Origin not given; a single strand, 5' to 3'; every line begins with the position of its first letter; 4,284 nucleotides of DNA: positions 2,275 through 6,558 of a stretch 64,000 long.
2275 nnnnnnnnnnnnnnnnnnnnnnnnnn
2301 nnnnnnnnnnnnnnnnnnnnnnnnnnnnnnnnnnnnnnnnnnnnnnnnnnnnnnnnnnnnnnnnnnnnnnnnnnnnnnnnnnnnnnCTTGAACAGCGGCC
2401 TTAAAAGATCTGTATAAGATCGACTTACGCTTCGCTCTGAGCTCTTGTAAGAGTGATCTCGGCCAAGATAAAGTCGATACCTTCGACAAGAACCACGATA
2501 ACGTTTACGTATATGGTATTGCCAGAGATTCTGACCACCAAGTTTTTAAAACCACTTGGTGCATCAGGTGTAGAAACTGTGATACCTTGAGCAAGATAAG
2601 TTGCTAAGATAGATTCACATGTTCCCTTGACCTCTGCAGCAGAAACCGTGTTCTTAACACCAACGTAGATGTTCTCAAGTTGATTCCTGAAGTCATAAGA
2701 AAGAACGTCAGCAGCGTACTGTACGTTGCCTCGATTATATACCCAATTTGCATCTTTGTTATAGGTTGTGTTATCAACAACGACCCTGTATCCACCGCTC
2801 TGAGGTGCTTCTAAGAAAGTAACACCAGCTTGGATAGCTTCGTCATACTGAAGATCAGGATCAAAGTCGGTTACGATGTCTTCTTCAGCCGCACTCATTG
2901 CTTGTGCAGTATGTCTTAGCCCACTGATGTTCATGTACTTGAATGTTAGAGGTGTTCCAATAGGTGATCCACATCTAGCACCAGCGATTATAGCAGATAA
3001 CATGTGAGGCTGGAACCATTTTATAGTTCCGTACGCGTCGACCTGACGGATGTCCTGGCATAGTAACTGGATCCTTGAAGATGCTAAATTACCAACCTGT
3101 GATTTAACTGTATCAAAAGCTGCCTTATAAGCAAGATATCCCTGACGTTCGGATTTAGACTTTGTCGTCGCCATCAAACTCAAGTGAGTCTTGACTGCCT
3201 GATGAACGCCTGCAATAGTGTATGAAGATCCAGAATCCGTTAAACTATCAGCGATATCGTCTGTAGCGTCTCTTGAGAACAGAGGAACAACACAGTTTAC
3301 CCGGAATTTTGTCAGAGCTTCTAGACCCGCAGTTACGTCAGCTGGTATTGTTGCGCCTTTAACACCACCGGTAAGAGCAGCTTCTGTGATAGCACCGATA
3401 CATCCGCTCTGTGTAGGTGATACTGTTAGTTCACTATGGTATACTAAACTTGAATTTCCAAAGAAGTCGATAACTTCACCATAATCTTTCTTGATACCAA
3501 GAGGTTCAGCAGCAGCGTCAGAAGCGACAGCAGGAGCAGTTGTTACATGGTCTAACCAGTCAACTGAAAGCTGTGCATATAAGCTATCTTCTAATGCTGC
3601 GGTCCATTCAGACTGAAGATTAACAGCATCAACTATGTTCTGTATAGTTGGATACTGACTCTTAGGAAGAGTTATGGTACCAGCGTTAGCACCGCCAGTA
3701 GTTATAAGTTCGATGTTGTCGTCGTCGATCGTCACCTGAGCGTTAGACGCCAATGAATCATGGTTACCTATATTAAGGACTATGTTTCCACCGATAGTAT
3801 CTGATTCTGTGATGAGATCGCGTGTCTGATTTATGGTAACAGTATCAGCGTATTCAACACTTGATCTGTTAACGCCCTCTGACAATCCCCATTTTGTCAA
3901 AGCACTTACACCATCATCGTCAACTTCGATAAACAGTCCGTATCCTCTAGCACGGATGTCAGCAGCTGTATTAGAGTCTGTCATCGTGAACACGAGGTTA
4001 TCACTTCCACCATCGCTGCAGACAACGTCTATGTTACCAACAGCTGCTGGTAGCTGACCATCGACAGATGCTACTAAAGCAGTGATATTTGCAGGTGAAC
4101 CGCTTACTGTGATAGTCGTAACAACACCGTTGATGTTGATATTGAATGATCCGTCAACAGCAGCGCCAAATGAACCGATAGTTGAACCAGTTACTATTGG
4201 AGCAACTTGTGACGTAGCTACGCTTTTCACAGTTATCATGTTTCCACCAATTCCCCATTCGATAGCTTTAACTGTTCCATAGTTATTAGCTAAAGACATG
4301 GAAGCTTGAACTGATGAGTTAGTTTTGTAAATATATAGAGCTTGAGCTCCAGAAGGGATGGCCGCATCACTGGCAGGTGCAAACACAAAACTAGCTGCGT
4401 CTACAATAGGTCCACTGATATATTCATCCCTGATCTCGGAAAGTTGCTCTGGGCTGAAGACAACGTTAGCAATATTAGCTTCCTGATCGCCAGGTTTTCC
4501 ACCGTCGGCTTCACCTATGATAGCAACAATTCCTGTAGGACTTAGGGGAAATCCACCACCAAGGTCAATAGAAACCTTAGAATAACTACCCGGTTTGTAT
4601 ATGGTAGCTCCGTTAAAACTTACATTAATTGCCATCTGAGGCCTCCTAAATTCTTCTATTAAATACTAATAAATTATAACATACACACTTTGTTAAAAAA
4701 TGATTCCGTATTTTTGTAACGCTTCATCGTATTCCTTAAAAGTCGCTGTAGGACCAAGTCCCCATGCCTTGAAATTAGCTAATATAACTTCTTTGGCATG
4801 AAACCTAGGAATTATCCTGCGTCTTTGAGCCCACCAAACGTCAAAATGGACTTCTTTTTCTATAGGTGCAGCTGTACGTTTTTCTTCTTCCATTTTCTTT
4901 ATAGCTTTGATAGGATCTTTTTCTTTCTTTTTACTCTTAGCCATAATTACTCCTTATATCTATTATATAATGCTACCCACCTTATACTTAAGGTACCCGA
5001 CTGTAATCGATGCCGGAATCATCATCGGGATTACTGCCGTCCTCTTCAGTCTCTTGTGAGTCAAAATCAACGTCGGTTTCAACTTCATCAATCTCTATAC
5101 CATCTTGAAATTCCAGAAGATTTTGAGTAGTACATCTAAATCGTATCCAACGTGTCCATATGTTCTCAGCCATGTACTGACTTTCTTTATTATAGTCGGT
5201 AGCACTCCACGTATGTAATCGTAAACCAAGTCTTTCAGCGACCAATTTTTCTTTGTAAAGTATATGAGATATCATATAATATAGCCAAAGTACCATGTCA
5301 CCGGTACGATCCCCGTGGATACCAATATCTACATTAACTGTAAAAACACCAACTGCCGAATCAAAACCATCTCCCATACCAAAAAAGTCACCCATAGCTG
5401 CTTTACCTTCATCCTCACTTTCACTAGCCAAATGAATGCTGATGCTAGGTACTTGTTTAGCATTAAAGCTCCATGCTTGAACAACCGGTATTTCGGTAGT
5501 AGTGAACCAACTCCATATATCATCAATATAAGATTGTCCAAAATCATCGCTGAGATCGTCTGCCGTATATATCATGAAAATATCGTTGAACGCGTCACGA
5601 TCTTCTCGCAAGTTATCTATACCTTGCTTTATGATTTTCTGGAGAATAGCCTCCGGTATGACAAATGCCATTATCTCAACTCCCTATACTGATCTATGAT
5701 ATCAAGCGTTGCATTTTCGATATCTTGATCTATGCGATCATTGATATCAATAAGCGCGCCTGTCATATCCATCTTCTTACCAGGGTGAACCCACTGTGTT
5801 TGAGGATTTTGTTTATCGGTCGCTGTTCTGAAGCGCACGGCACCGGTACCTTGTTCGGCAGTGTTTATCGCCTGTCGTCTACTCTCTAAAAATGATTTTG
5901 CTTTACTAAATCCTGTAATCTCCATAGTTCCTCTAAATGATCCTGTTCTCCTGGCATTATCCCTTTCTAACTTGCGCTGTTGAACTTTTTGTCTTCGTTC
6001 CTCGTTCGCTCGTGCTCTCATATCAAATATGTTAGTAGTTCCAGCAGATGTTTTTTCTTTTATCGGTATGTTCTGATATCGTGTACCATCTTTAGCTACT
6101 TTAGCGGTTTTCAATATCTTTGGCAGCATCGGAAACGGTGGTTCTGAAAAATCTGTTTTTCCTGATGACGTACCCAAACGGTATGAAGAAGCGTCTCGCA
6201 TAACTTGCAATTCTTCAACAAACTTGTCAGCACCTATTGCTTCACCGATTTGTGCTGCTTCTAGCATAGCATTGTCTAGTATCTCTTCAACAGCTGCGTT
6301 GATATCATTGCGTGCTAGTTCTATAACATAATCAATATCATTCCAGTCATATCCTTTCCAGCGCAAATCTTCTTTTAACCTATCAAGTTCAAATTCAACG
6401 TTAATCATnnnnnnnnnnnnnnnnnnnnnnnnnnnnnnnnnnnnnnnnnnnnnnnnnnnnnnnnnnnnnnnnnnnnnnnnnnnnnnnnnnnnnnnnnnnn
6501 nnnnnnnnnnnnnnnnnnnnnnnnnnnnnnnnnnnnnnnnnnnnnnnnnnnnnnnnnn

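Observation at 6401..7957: Nudix hydrolase domain protein encoded inside the tail/neck structural operon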

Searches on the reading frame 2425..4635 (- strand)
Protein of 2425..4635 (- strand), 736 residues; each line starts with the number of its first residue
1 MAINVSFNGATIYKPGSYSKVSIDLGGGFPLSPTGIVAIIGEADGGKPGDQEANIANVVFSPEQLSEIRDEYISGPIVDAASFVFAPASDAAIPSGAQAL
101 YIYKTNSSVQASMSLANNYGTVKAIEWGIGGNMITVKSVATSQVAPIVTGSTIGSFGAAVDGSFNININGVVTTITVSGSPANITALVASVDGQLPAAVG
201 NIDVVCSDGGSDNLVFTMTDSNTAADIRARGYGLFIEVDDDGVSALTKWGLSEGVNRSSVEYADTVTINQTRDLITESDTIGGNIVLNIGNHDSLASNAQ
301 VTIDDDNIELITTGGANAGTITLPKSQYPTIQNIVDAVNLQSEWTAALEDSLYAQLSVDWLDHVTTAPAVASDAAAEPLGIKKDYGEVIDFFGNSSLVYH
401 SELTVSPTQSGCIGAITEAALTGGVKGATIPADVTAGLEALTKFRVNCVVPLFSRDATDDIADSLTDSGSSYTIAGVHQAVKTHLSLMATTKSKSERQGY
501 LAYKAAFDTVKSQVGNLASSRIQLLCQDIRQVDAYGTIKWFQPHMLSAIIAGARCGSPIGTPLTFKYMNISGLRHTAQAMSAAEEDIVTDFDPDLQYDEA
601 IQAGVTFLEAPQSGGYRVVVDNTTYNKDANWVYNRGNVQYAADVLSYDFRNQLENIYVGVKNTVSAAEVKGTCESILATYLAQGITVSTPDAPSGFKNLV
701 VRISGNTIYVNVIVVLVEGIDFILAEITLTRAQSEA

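Call 5: search_protein_families(library=pfam, proteins=[window:2425-4635:-], max_evalue=0.1)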
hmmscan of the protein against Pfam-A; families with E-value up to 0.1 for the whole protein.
window:2425-4635:- (736 aa): 2 families
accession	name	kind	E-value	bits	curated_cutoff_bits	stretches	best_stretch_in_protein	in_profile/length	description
PF16137.10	DUF4845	-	0.04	15.3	27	0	328-400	9-84/85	Domain of unknown function (DUF4845)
PF19219.5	CoV_NSP15_N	-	0.051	14.2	27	0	189-217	16-44/61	Coronavirus replicase NSP15, N-terminal oligomerisation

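Call 6: search_protein_families(library=phrogs, proteins=[window:2425-4635:-], max_evalue=0.01)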
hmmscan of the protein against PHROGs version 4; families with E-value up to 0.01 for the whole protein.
window:2425-4635:- (736 aa): 1 family
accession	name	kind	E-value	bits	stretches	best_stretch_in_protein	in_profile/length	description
phrog_279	-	tail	5e-37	128.8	1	1-731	1-484/489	tail sheath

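Call 31: search_dna_similar(query=window:2425-4635:-, collection=phages, mode=protein, max_rows=15, max_evalue=0.001)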
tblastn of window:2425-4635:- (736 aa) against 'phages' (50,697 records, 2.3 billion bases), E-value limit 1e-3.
Records with a match: 294; places in all: 294; records where one place covers at least 80% of the query: 1.
Best place of each record, by identity: <60% 294.
By first word of the organism name: Bacillus 244; Enterococcus 32; Pseudomonas 3; Thermus 3; Bordetella 2; Lysinibacillus 2; Lactobacillus 2; Myxococcus 1; Exiguobacterium 1; Aeromonas 1; and 3 more.
By host as written in the record: Bacillus cereus 26; Bacillus subtilis 26; - 22; Bacillus thuringiensis subsp. kurstaki 20; Bacillus subtilis BEST7003 15; Enterococcus faecalis 13; Bacillus thuringiensis kurstaki 12; Bacillus thuringiensis subspecies kurstaki 9; and 83 more.
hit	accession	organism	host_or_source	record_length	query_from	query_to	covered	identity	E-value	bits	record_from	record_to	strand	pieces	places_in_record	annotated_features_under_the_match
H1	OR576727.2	Myxococcus phage Mx1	Myxococcus sp.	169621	1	736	94%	30.0%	2e-42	260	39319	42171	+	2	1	tail sheath protein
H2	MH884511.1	Exiguobacterium phage vB_EalM-132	Exiguobacterium alkaliphilum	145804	323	724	55%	27.9%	3e-13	80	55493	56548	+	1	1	tail sheath protein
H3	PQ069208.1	Bacillus phage S4-1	Bacillus sp. S4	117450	327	724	54%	26.5%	5e-13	79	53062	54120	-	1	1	record has no annotation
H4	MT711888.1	Pseudomonas phage Dolphis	Pseudomonas putida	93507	326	706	52%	27.3%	3e-13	80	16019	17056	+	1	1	tail sheath protein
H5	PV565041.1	Pseudomonas phage Jeremy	Pseudomonas putida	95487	326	706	52%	27.3%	3e-13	80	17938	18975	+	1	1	tail sheath protein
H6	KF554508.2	Bacillus phage CP-51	Bacillus cereus HER1399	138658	327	724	54%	25.5%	1e-11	75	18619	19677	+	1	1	putative tail protein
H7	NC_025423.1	Bacillus phage CP-51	Bacillus cereus HER1399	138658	327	724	54%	25.5%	1e-11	75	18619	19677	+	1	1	tail sheath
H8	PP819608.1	Bacillus phage Adastra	Bacillus subtilis CU 1065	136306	323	724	55%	25.1%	9e-11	72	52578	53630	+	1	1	tail sheath protein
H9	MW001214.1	Bacillus phage SP8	Bacillus subtilis Marburg strain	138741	323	724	55%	25.1%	9e-11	72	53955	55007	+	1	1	hypothetical protein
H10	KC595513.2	Bacillus phage Shanette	Bacillus cereus BGSC 6E1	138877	327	724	54%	25.2%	2e-13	81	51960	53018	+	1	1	tail sheath protein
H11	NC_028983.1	Bacillus phage Shanette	Bacillus cereus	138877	327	724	54%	25.2%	2e-13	81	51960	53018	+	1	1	tail sheath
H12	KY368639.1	Bacillus phage vB_BsuM-Goe2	Bacillus subtilis Goe2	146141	323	724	55%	24.7%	2e-9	67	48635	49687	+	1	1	tail sheath protein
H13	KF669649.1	Bacillus phage CampHawk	Bacillus subtilis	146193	323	724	55%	24.7%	2e-9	67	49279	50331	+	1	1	tail sheath protein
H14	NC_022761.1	Bacillus phage CampHawk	Bacillus subtilis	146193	323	724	55%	24.7%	2e-9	67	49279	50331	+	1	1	tail sheath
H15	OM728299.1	Bacillus phage vB_BsuM-Goe19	Bacillus subtilis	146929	323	724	55%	24.7%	2e-9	67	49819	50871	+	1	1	hypothetical protein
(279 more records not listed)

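Call 33: get_annotated_region(hit=H1, flank=12000)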
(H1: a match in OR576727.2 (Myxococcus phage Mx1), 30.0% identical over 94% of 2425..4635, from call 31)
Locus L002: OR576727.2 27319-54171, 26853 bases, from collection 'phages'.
description: Myxococcus phage Mx1, complete genome.
organism: Myxococcus phage Mx1 (NCBI taxid 2994995)
taxonomy: Viruses; Duplodnaviria; Heunggongvirae; Uroviricota; Caudoviricetes
host: Myxococcus sp.; source: cow dung; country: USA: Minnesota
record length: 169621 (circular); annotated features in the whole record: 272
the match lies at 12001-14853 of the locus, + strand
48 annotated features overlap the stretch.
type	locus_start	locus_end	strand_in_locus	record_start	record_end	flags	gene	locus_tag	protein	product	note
CDS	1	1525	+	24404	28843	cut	-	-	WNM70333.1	NUDIX hydrolase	-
CDS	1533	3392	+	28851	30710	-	-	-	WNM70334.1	kinase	-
CDS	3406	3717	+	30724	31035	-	-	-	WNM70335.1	hypothetical protein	-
CDS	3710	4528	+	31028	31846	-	-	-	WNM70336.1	hypothetical protein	-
CDS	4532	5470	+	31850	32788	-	-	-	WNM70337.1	hypothetical protein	-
CDS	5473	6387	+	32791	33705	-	-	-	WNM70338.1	hypothetical protein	-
CDS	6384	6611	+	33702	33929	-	-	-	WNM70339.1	hypothetical protein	-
CDS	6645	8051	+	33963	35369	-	-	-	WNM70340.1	hypothetical protein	-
CDS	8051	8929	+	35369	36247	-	-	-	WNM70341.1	hypothetical protein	-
CDS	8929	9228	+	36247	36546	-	-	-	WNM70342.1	hypothetical protein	-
CDS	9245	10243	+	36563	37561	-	-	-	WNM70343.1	hypothetical protein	-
CDS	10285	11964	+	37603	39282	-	-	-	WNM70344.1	hypothetical protein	-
CDS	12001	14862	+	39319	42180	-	-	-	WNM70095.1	tail sheath protein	-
CDS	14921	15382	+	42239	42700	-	-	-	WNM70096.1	hypothetical protein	-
CDS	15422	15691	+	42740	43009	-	-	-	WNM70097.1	RNA ligase A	-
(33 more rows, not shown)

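Call 37: search_protein_families(library=pfam, proteins=[L002:10285-11961:+, L002:9245-10240:+, L002:8051-8926:+, L002:6645-8048:+], max_evalue=0.01)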
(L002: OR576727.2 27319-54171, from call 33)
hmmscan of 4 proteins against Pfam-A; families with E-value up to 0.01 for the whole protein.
L002:10285-11961:+ (559 aa): 2 families
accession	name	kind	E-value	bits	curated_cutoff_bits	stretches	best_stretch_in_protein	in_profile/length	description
PF23780.1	S-AdoMet_lyase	-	7.6e-05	23.1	28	1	291-380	21-124/133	S-Adenosylmethionine lyase family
PF11697.13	DUF3293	-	0.00036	21.5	25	1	292-339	23-73/73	Protein of unknown function (DUF3293)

L002:9245-10240:+ (332 aa): 0 families

L002:8051-8926:+ (292 aa): 0 families

L002:6645-8048:+ (468 aa): 1 family
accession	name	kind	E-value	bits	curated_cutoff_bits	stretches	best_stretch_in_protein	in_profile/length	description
PF18182.6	mCpol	-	0.00046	21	26.4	1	17-116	14-113/114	minimal CRISPR polymerase domain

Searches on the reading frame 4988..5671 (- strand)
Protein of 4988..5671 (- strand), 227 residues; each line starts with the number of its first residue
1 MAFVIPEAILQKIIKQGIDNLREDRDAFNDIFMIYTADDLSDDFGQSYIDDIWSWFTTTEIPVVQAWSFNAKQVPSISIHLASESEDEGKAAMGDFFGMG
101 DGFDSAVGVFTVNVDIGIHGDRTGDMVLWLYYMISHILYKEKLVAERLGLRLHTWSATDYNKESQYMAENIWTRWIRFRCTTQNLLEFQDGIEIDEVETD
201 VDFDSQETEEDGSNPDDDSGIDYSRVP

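Call 5: search_protein_families(library=pfam, proteins=[window:4988-5671:-], max_evalue=0.1)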
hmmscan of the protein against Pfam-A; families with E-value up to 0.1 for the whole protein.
window:4988-5671:- (227 aa): 1 family
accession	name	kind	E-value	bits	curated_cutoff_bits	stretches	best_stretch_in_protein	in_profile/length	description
PF23932.1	SP10_terminator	-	0.0077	16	27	1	1-100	1-93/279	Phage termination protein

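Call 6: search_protein_families(library=phrogs, proteins=[window:4988-5671:-], max_evalue=0.01)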
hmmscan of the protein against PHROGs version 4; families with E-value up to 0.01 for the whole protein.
window:4988-5671:- (227 aa): 1 family
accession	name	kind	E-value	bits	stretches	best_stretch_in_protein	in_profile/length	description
phrog_1000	-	unknown function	3.8e-05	24.3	1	6-96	5-89/280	-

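Call 63: search_dna_similar(query=window:4988-5671:-, collection=phages, mode=protein, max_evalue=0.01, max_rows=12)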
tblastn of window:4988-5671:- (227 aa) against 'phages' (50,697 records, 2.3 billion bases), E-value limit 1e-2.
No match.

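Call 69: search_protein_families(library=ncbifam, proteins=[window:4988-5671:-], max_evalue=0.01)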
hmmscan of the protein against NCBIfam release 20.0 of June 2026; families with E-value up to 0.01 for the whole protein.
window:4988-5671:- (227 aa): 0 families

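Call 92: search_solved_structures(query=A5, max_evalue=1)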
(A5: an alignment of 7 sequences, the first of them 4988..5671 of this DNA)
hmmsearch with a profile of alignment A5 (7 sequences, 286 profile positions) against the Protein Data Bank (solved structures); distinct sequences matched with E-value up to 1: 0.

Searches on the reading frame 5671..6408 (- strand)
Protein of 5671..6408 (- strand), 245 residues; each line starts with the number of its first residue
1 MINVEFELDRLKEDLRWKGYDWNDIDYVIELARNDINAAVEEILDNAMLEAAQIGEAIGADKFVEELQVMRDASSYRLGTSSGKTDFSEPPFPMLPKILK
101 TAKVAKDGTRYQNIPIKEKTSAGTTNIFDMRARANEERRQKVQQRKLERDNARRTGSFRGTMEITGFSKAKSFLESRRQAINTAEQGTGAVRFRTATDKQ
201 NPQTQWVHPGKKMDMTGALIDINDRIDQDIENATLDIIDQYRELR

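Call 5: search_protein_families(library=pfam, proteins=[window:5671-6408:-], max_evalue=0.1)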
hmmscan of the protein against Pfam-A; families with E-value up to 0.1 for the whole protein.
window:5671-6408:- (245 aa): 0 families

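Call 6: search_protein_families(library=phrogs, proteins=[window:5671-6408:-], max_evalue=0.01)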
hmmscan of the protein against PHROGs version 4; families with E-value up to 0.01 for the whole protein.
window:5671-6408:- (245 aa): 0 families

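Call 69: search_protein_families(library=ncbifam, proteins=[window:5671-6408:-], max_evalue=0.01)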
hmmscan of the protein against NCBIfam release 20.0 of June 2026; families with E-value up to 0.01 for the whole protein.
window:5671-6408:- (245 aa): 0 families

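Call 93: search_solved_structures(query=A6, max_evalue=1)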
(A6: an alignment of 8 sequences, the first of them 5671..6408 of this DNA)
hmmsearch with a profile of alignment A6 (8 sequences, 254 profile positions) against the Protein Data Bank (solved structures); distinct sequences matched with E-value up to 1: 1.
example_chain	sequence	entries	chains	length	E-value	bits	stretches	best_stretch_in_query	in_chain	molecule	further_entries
2x75_A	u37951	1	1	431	0.057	16.3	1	183-248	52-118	ADENYLOSUCCINATE LYASE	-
